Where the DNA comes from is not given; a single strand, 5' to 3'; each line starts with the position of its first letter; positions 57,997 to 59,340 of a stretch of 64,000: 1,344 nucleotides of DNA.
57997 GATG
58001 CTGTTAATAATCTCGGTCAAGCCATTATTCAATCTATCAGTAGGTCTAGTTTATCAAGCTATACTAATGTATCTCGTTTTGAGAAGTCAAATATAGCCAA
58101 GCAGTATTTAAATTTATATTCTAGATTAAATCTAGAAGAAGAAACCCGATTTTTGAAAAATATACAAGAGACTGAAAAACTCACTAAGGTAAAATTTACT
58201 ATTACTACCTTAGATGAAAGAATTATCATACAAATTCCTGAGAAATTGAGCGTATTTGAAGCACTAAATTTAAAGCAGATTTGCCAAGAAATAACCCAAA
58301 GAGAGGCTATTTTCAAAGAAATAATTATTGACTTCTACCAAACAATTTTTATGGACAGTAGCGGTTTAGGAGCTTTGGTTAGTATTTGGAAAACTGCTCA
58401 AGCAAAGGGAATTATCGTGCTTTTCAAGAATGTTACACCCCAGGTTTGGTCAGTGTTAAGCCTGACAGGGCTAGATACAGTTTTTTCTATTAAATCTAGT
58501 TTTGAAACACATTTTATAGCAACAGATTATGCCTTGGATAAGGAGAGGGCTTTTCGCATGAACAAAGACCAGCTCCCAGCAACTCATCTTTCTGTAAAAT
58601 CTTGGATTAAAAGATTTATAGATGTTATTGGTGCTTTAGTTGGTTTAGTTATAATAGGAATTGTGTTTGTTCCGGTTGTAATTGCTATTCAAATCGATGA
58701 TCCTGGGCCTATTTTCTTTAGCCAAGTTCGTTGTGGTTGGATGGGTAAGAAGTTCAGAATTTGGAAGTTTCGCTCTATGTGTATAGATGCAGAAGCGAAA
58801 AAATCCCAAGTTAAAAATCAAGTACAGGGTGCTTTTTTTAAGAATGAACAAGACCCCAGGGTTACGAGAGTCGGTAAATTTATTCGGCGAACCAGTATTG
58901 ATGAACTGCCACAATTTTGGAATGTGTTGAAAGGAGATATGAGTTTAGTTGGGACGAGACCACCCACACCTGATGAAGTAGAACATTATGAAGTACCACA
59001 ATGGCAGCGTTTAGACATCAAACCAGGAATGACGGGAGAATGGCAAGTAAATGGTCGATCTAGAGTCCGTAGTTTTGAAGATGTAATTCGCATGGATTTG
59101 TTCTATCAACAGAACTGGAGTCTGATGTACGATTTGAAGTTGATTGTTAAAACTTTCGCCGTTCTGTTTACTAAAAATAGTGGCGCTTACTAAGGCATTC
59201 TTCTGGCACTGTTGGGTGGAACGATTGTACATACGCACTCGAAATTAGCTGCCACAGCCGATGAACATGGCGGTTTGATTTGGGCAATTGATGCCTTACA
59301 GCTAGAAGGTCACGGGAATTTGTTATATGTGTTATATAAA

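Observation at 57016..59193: GT4 - STAS - phosphoglycosyltransferase triple fusion: the initiating enzyme carries a partner-switching module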

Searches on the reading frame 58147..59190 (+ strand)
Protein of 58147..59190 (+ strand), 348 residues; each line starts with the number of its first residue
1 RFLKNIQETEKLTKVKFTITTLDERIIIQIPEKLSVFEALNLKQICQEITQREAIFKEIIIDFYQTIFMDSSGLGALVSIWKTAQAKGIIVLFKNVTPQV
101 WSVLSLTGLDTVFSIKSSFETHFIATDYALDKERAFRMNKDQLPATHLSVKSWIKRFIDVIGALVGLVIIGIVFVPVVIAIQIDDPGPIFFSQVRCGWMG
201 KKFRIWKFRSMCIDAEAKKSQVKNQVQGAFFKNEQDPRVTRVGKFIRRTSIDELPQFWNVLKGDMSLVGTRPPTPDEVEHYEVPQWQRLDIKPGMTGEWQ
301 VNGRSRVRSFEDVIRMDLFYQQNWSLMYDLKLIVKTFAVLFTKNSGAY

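Call 9: find_homologous_proteins(query=window:58147-59190:+, max_evalue=1e-10)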
Query seq(348 aa) (348 aa): 8000 proteins with E <= 1e-10 among 8000 candidates; the best 120 are listed.
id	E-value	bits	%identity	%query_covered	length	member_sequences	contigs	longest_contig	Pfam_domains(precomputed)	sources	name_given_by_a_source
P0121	1.3e-165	568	74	98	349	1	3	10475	PF01740.27,PF02397.23,PF13466.13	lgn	-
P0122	8.5e-164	563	70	98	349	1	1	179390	PF01740.27,PF02397.23,PF13466.13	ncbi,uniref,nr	ncbi:anti-sigma factor antagonist [Nostoc sp. CENA67]|uniref:Anti-sigma factor antagonist n=1 Tax=Am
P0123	5.4e-163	560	71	98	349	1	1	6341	PF01740.27,PF02397.23,PF13466.13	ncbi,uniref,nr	ncbi:anti-sigma factor antagonist [Anabaena azotica]|uniref:Anti-sigma factor antagonist n=1 Tax=Ana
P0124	1.1e-162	559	70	98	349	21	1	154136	PF01740.27,PF02397.23,PF13466.13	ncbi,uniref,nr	ncbi:anti-sigma factor antagonist [Nostoc parmelioides]|uniref:Anti-sigma factor antagonist n=1 Tax=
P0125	1.3e-162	559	70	98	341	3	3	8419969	PF01740.27,PF02397.23,PF13466.13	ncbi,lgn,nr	ncbi:anti-sigma factor antagonist [Nostoc sp. NIES-4103]|nr:anti-sigma factor antagonist [Nostoc sp.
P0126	1.9e-162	558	71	98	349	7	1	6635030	PF01740.27,PF02397.23,PF13466.13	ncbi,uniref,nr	ncbi:anti-sigma factor antagonist [Nostoc sp. PCC 7524]|uniref:anti-sigma factor antagonist n=1 Tax=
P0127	2.0e-162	558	72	97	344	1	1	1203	PF01740.27,PF02397.23,PF13466.13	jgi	jgi:anti-anti-sigma factor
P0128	3.6e-162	557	70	97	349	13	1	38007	PF01740.27,PF02397.23,PF13466.13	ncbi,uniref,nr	ncbi:anti-sigma factor antagonist [Anabaena sp. UHCC 0399]|uniref:anti-sigma factor antagonist n=1 T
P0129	4.8e-162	557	72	97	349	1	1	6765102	PF01740.27,PF02397.23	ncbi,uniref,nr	ncbi:sugar transferase [Nostoc sp. TCL26-01]|uniref:sugar transferase n=1 Tax=Nostoc sp. TCL26-01 Ta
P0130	1.0e-161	556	69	98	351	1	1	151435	PF01740.27,PF02397.23,PF13466.13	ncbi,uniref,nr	ncbi:anti-anti-sigma factor [Nostoc minutum NIES-26]|uniref:Anti-sigma factor antagonist n=1 Tax=Nos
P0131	1.2e-161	555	69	98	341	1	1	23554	PF01740.27,PF02397.23,PF13466.13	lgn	-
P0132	1.3e-161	555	69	98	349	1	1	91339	PF01740.27,PF02397.23,PF13466.13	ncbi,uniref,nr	ncbi:anti-sigma factor antagonist [Dendronalium sp. ChiSLP03b]|uniref:anti-sigma factor antagonist n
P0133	1.4e-161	555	70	98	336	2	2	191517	PF01740.27,PF02397.23,PF13466.13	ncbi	-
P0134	1.9e-161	555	71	98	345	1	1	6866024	PF01740.27,PF02397.23,PF13466.13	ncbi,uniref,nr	ncbi:anti-sigma factor antagonist [Halotia branconii]|uniref:Anti-sigma factor antagonist n=1 Tax=Ha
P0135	4.7e-161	553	71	97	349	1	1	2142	PF01740.27,PF02397.23,PF13466.13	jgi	jgi:anti-anti-sigma factor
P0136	5.9e-161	553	70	98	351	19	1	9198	PF01740.27,PF02397.23,PF13466.13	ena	-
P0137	6.0e-161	553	71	98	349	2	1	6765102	PF01740.27,PF02397.23,PF13466.13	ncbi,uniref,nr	ncbi:anti-sigma factor antagonist [Nostoc sp. TCL26-01]|uniref:anti-sigma factor antagonist n=1 Tax=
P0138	7.0e-161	553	70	98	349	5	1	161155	PF01740.27,PF02397.23,PF13466.13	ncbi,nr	ncbi:MAG TPA: anti-sigma factor antagonist [Trichormus sp. M33_DOE_039]|nr:anti-sigma factor antagon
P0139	8.5e-161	553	70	97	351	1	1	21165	PF01740.27,PF02397.23,PF13466.13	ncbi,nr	ncbi:MAG: STAS domain-containing protein [Nodularia sp. (in: Bacteria)]|nr:MAG: STAS domain-containi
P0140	9.4e-161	553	73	98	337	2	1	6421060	PF01740.27,PF02397.23,PF13466.13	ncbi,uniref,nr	ncbi:anti-sigma factor antagonist [Nostoc sp. UHCC 0870]|uniref:anti-sigma factor antagonist n=1 Tax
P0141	1.1e-160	552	70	98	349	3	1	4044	PF01740.27,PF02397.23,PF13466.13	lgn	-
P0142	1.2e-160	552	69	97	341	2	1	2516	PF01740.27,PF02397.23,PF13466.13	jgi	jgi:anti-anti-sigma factor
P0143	1.7e-160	552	70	97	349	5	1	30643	PF01740.27,PF02397.23,PF13466.13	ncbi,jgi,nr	ncbi:MAG: anti-sigma factor antagonist [Trichormus sp. ATA11-4-KO1]|jgi:anti-anti-sigma factor|nr:an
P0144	2.4e-160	551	70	97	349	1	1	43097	PF01740.27,PF02397.23,PF13466.13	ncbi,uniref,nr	ncbi:anti-sigma factor antagonist [Nodularia sp. UHCC 0506]|uniref:anti-sigma factor antagonist n=1 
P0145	2.9e-160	551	69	98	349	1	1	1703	PF01740.27,PF02397.23,PF13466.13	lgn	-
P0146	8.5e-160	549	69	97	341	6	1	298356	PF01740.27,PF02397.23,PF13466.13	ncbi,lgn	-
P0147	1.9e-159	548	70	97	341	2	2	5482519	PF01740.27,PF02397.23,PF13466.13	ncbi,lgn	-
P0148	2.4e-159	548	70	98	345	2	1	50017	PF01740.27,PF02397.23,PF13466.13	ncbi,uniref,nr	ncbi:anti-sigma factor antagonist [Nostocaceae cyanobacterium CENA357]|uniref:Anti-sigma factor anta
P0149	3.7e-159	547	70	97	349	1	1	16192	PF01740.27,PF02397.23,PF13466.13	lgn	-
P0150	3.9e-159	547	71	97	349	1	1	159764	PF01740.27,PF02397.23,PF13466.13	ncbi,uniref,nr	ncbi:anti-sigma factor antagonist [Komarekiella sp. 'clone 1']|uniref:Anti-sigma factor antagonist n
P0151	7.9e-159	546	69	98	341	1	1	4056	PF01740.27,PF02397.23,PF13466.13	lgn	-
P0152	1.4e-158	545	69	97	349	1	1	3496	PF01740.27,PF02397.23,PF13466.13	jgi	jgi:exopolysaccharide biosynthesis polyprenyl glycosylphosphotransferase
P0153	1.7e-158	545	70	97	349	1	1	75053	PF01740.27,PF02397.23,PF13466.13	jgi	-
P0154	1.8e-158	545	70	97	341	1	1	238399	PF01740.27,PF02397.23,PF13466.13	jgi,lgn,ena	-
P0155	2.2e-158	545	69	98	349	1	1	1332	PF01740.27,PF02397.23,PF13466.13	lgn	-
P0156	2.5e-158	545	69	97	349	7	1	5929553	PF01740.27,PF02397.23,PF13466.13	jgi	jgi:anti-anti-sigma factor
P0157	3.6e-158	544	69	97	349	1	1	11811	PF01740.27,PF02397.23,PF13466.13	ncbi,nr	ncbi:MAG: anti-sigma factor antagonist [Nodularia sp. (in: cyanobacteria)]|nr:anti-sigma factor anta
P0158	4.2e-158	544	69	97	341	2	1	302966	PF01740.27,PF02397.23,PF13466.13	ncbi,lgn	-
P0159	6.3e-158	543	69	97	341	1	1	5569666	PF01740.27,PF02397.23,PF13466.13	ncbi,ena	-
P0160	2.2e-157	541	69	97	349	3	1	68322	PF01740.27,PF02397.23,PF13466.13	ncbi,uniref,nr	ncbi:sugar transferase [aff. Roholtiella sp. LEGE 12411]|uniref:sugar transferase n=1 Tax=aff. Rohol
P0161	4.6e-157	540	69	97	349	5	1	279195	PF01740.27,PF02397.23,PF13466.13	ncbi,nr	ncbi:anti-sigma factor antagonist [Nostoc sp. B(2019)]|nr:anti-sigma factor antagonist [Nostoc sp. B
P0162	4.9e-157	540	67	98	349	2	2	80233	PF01740.27,PF02397.23,PF13466.13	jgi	jgi:exopolysaccharide biosynthesis polyprenyl glycosylphosphotransferase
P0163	6.0e-157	540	69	95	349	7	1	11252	PF01740.27,PF02397.23,PF13466.13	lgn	-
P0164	8.1e-157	540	69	96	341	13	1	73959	PF01740.27,PF02397.23,PF13466.13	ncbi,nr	ncbi:anti-sigma factor antagonist [Calothrix membranacea FACHB-236]|nr:anti-sigma factor antagonist 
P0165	1.9e-156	538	69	98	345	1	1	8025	PF01740.27,PF02397.23,PF13466.13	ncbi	-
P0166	2.1e-156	538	69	98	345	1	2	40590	PF01740.27,PF02397.23,PF13466.13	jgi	jgi:anti-anti-sigma factor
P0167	2.5e-156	538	66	98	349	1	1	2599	PF01740.27,PF02397.23,PF13466.13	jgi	jgi:exopolysaccharide biosynthesis polyprenyl glycosylphosphotransferase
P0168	5.6e-156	537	68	97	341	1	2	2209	PF01740.27,PF02397.23,PF13466.13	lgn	-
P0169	6.9e-156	536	68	98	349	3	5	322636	PF01740.27,PF02397.23,PF13466.13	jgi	jgi:anti-anti-sigma factor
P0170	1.2e-155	536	68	97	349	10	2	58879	PF01740.27,PF02397.23,PF13466.13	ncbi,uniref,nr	ncbi:anti-sigma factor antagonist [Nodularia spumigena]|uniref:anti-sigma factor antagonist n=1 Tax=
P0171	2.7e-155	535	67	97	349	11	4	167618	PF01740.27,PF02397.23,PF13466.13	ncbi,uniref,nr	ncbi:anti-sigma factor antagonist [Nostoc sp. FACHB-87]|uniref:anti-sigma factor antagonist n=1 Tax=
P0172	3.3e-155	534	67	97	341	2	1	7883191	PF01740.27,PF02397.23,PF13466.13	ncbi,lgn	-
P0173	3.7e-155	534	70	95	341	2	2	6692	PF01740.27,PF02397.23,PF13466.13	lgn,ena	-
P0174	8.1e-155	533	67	97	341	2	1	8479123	PF01740.27,PF02397.23,PF13466.13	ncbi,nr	ncbi:anti-sigma factor antagonist [Tolypothrix sp. PCC 7910]|nr:anti-sigma factor antagonist [Tolypo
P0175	8.6e-155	533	66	97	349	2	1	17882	PF01740.27,PF02397.23,PF13466.13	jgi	jgi:anti-anti-sigma factor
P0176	1.4e-154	532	68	97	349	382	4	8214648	PF01740.27,PF02397.23,PF13466.13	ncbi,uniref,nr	ncbi:anti-anti-sigma factor [Nostoc sp. 'Peltigera membranacea cyanobiont' 213]|uniref:sugar transfe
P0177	1.7e-154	532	68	97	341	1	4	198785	PF01740.27,PF02397.23,PF13466.13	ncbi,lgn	-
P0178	2.5e-154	531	67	97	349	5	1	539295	PF01740.27,PF02397.23,PF13466.13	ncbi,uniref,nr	ncbi:anti-sigma factor antagonist [Nostoc cycadae]|uniref:Anti-sigma factor antagonist n=1 Tax=Nosto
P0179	2.5e-154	531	67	97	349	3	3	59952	PF01740.27,PF02397.23,PF13466.13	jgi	jgi:anti-anti-sigma factor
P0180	2.8e-154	531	67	97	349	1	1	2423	PF01740.27,PF02397.23,PF13466.13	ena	-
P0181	4.1e-154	531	68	97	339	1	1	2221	PF01740.27,PF02397.23,PF13466.13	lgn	-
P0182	4.8e-154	530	68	97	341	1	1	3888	PF01740.27,PF02397.23,PF13466.13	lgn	-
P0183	6.5e-154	530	68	98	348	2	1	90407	PF01740.27,PF02397.23,PF13466.13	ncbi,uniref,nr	ncbi:anti-sigma factor antagonist [Anabaena subtropica]|uniref:Anti-sigma factor antagonist n=1 Tax=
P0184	7.0e-154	530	68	97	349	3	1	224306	PF01740.27,PF02397.23,PF13466.13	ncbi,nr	ncbi:MAG: anti-sigma factor antagonist [Nostoc sp. ChiQUE01a]|nr:anti-sigma factor antagonist [Nosto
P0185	1.5e-153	529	66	98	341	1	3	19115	PF01740.27,PF02397.23,PF13466.13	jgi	jgi:anti-anti-sigma factor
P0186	1.7e-153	529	67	97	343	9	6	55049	PF01740.27,PF02397.23,PF13466.13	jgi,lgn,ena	-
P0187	1.8e-153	529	67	97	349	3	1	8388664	PF01740.27,PF02397.23,PF13466.13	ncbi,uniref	ncbi:exopolysaccharide biosynthesis polyprenyl glycosylphosphotransferase [Nostoc sp. UHCC 0302]|uni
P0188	2.0e-153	528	66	97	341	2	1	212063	PF01740.27,PF02397.23,PF13466.13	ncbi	-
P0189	2.5e-153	528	69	97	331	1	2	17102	PF01740.27,PF02397.23,PF13466.13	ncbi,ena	-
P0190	2.6e-153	528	67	98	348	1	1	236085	PF01740.27,PF02397.23,PF13466.13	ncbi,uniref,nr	ncbi:sugar transferase [Nostoc sp. FACHB-110]|uniref:sugar transferase n=1 Tax=Nostoc sp. FACHB-110 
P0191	3.0e-153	528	67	97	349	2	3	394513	PF01740.27,PF02397.23,PF13466.13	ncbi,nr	ncbi:MAG: anti-sigma factor antagonist [Nostoc sp. ChiSLP02]|nr:anti-sigma factor antagonist [Nostoc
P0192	3.2e-153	528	68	97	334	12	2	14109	PF01740.27,PF02397.23,PF13466.13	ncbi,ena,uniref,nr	ncbi:anti-sigma factor antagonist [Anabaenopsis tanganyikae CS-531]|uniref:Anti-sigma factor antagon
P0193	3.4e-153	528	67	97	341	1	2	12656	PF01740.27,PF02397.23,PF13466.13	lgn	-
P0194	4.6e-153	527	67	97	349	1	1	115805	PF01740.27,PF02397.23,PF13466.13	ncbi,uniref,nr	ncbi:anti-sigma factor antagonist [Nostoc sp. PA-18-2419]|uniref:anti-sigma factor antagonist n=1 Ta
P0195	5.1e-153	527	67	97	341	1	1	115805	PF01740.27,PF02397.23,PF13466.13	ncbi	-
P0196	6.6e-153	527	68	97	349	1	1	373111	PF01740.27,PF02397.23,PF13466.13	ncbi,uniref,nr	ncbi:anti-sigma factor antagonist [Nodularia harveyana UHCC-0300]|uniref:Anti-sigma factor antagonis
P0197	1.0e-152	526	67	97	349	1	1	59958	PF01740.27,PF02397.23,PF13466.13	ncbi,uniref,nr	ncbi:anti-sigma factor antagonist [Nostoc sp. LEGE 06077]|uniref:anti-sigma factor antagonist n=1 Ta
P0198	1.3e-152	526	69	97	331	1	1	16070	PF01740.27,PF02397.23,PF13466.13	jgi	jgi:exopolysaccharide biosynthesis polyprenyl glycosylphosphotransferase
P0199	1.9e-152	525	67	97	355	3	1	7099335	PF01740.27,PF02397.23,PF13466.13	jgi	jgi:anti-anti-sigma factor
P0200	2.2e-152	525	69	97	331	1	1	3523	PF01740.27,PF02397.23,PF13466.13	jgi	jgi:exopolysaccharide biosynthesis polyprenyl glycosylphosphotransferase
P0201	2.3e-152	525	68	97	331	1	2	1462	PF01740.27,PF02397.23,PF13466.13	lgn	-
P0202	3.2e-152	524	68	97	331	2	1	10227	PF01740.27,PF02397.23,PF13466.13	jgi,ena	-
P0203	3.2e-152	524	66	97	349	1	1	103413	PF01740.27,PF02397.23,PF13466.13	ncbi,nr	ncbi:MAG: anti-sigma factor antagonist [Nostoc sp. S4]|nr:anti-sigma factor antagonist [Nostoc sp. S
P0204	3.4e-152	524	68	97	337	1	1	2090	PF01740.27,PF02397.23,PF13466.13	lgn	-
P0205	7.2e-152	523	68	97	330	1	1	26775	PF01740.27,PF02397.23,PF13466.13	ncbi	ncbi:MAG: exopolysaccharide biosynthesis polyprenyl glycosylphosphotransferase [Hassallia sp.]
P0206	1.1e-151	523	66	97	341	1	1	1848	PF01740.27,PF02397.23,PF13466.13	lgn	-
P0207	1.3e-151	522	67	97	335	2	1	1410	PF01740.27,PF02397.23,PF13466.13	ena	-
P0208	2.0e-151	522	66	97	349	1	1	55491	PF01740.27,PF02397.23,PF13466.13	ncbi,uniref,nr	ncbi:anti-sigma factor antagonist [Sphaerospermopsis aphanizomenoides BCCUSP55]|uniref:anti-sigma fa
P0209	3.6e-151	521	67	96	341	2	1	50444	PF01740.27,PF02397.23,PF13466.13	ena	-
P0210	4.6e-151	521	68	97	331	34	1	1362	PF01740.27,PF02397.23,PF13466.13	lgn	-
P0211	5.7e-151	520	68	97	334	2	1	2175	PF01740.27,PF02397.23,PF13466.13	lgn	-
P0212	5.9e-151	520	66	97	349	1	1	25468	PF01740.27,PF02397.23,PF13466.13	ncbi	ncbi:MAG: sugar transferase [Nostoc sp.]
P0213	6.1e-151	520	68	95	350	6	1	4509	PF01740.27,PF02397.23,PF13466.13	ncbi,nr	ncbi:MAG: anti-sigma factor antagonist [Scytonema sp. CRU_2_7]|nr:anti-sigma factor antagonist [Scyt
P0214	6.8e-151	520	66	97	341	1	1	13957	PF01740.27,PF02397.23,PF13466.13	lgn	-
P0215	9.7e-151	520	66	97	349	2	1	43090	PF01740.27,PF02397.23,PF13466.13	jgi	jgi:anti-anti-sigma factor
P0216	1.5e-150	519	66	98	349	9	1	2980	PF01740.27,PF02397.23,PF13466.13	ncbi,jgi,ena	jgi:anti-anti-sigma factor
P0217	1.5e-150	519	66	97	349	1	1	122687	PF01740.27,PF02397.23,PF13466.13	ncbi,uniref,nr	ncbi:sugar transferase [Anabaena sphaerica FACHB-251]|uniref:Sugar transferase n=1 Tax=Anabaena spha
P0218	1.7e-150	519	67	96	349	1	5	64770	PF01740.27,PF02397.23,PF13466.13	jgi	jgi:anti-anti-sigma factor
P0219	2.6e-150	518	66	97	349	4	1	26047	PF01740.27,PF02397.23,PF13466.13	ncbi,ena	-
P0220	2.8e-150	518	67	97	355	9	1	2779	PF01740.27,PF02397.23,PF13466.13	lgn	-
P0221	3.5e-150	518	68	95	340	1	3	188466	PF01740.27,PF02397.23,PF13466.13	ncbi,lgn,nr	ncbi:MAG: anti-sigma factor antagonist [Aulosira sp. ZfuVER01]|nr:anti-sigma factor antagonist [Aulo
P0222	4.2e-150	517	66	97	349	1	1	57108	PF01740.27,PF02397.23,PF13466.13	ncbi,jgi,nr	ncbi:MAG: exopolysaccharide biosynthesis polyprenyl glycosylphosphotransferase [Desmonostoc vinosum 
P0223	4.5e-150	517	66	97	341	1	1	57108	PF01740.27,PF02397.23,PF13466.13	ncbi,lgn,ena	-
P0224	4.8e-150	517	67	96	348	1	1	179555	PF01740.27,PF02397.23,PF13466.13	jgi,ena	jgi:anti-anti-sigma factor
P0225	1.0e-149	516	68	95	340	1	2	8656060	PF01740.27,PF02397.23,PF13466.13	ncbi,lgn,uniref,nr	ncbi:anti-sigma factor antagonist [Calothrix sp. NIES-2098]|uniref:anti-sigma factor antagonist n=1 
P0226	1.0e-149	516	66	97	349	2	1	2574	PF01740.27,PF02397.23,PF13466.13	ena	-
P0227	1.2e-149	516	65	97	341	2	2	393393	PF01740.27,PF02397.23,PF13466.13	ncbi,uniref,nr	ncbi:anti-sigma factor antagonist [Calothrix sp. FACHB-1219]|uniref:anti-sigma factor antagonist n=1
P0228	1.4e-149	516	65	97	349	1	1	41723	PF01740.27,PF02397.23,PF13466.13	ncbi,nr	ncbi:MAG: STAS domain-containing protein [Nostocales cyanobacterium]|nr:MAG: STAS domain-containing 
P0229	1.5e-149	516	67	96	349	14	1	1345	PF01740.27,PF02397.23,PF13466.13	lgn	-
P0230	1.8e-149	515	68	95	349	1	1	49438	PF01740.27,PF02397.23,PF13466.13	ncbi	ncbi:MAG: sugar transferase [Cuspidothrix sp.]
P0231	1.8e-149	515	64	97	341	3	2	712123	PF01740.27,PF02397.23,PF13466.13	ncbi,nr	ncbi:anti-sigma factor antagonist [Nostoc calcicola FACHB-3891]|nr:anti-sigma factor antagonist [Nos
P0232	1.8e-149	515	66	97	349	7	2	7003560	PF01740.27,PF02397.23,PF13466.13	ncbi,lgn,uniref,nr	ncbi:anti-anti-sigma factor [Cylindrospermum stagnale PCC 7417]|uniref:Anti-sigma factor antagonist 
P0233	1.9e-149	515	65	97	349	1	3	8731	PF01740.27,PF02397.23,PF13466.13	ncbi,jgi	ncbi:MAG: hypothetical protein RLZZ507_4641 [Cyanobacteriota bacterium]|jgi:anti-anti-sigma factor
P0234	2.6e-149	515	65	97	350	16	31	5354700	PF01740.27,PF02397.23,PF13466.13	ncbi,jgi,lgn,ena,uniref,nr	ncbi:anti-sigma factor antagonist [Trichormus azollae]|jgi:anti-anti-sigma factor|uniref:Anti-sigma 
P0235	2.8e-149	515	65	97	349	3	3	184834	PF01740.27,PF02397.23,PF13466.13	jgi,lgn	jgi:anti-anti-sigma factor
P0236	3.4e-149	515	66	96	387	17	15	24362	PF01740.27,PF02397.23,PF13466.13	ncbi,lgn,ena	-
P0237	3.5e-149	514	66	97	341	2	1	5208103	PF01740.27,PF02397.23,PF13466.13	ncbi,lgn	-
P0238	4.4e-149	514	66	97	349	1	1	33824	PF01740.27,PF02397.23,PF13466.13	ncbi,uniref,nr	ncbi:anti-sigma factor antagonist [Cylindrospermum sp. FACHB-282]|uniref:anti-sigma factor antagonis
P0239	6.1e-149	514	64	96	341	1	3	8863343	PF01740.27,PF02397.23,PF13466.13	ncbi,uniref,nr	ncbi:sugar transferase [Nostoc sp. FACHB-973]|uniref:Sugar transferase n=1 Tax=Desmonostoc muscorum 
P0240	7.5e-149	513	65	97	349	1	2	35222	PF01740.27,PF02397.23,PF13466.13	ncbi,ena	-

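Call 19: find_encoding_contigs(protein=P0121, flank=8000, max_places=3)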
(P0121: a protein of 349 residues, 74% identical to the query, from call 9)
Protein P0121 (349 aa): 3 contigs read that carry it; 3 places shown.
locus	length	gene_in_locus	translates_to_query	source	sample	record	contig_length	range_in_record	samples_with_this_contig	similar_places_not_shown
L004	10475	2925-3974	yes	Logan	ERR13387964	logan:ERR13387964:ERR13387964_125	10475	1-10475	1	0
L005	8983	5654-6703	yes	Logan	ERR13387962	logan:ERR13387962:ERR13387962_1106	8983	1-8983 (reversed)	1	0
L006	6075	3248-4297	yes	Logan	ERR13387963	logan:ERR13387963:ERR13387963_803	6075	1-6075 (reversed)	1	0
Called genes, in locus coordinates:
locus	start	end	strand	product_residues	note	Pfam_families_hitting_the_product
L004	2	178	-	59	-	?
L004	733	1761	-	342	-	PF03808:Glyco_tran_WecG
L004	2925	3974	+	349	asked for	PF01740:STAS, PF13466:STAS_2, PF02397:Bac_transf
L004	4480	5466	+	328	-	PF01040:UbiA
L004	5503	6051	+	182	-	PF09419:PGP_phosphatase (weak), PF00702:Hydrolase, PF13242:Hydrolase_like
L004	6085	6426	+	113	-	PF00893:Multi_Drug_Res (weak), PF10639:TMEM234 (weak)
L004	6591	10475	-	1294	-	?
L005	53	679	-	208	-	PF00132:Hexapep (weak)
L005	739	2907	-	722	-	PF02706:Wzz, PF13807:GNVR, PF01656:CbiA, PF06564:CBP_BcsQ (weak), PF09140:MipZ (weak), PF10609:ParA, PF13614:AAA_31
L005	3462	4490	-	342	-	PF03808:Glyco_tran_WecG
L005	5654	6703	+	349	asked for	PF01740:STAS, PF13466:STAS_2, PF02397:Bac_transf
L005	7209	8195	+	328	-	PF01040:UbiA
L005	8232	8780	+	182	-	PF09419:PGP_phosphatase (weak), PF00702:Hydrolase, PF13242:Hydrolase_like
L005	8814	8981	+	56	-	?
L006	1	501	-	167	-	?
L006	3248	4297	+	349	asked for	PF01740:STAS, PF13466:STAS_2, PF02397:Bac_transf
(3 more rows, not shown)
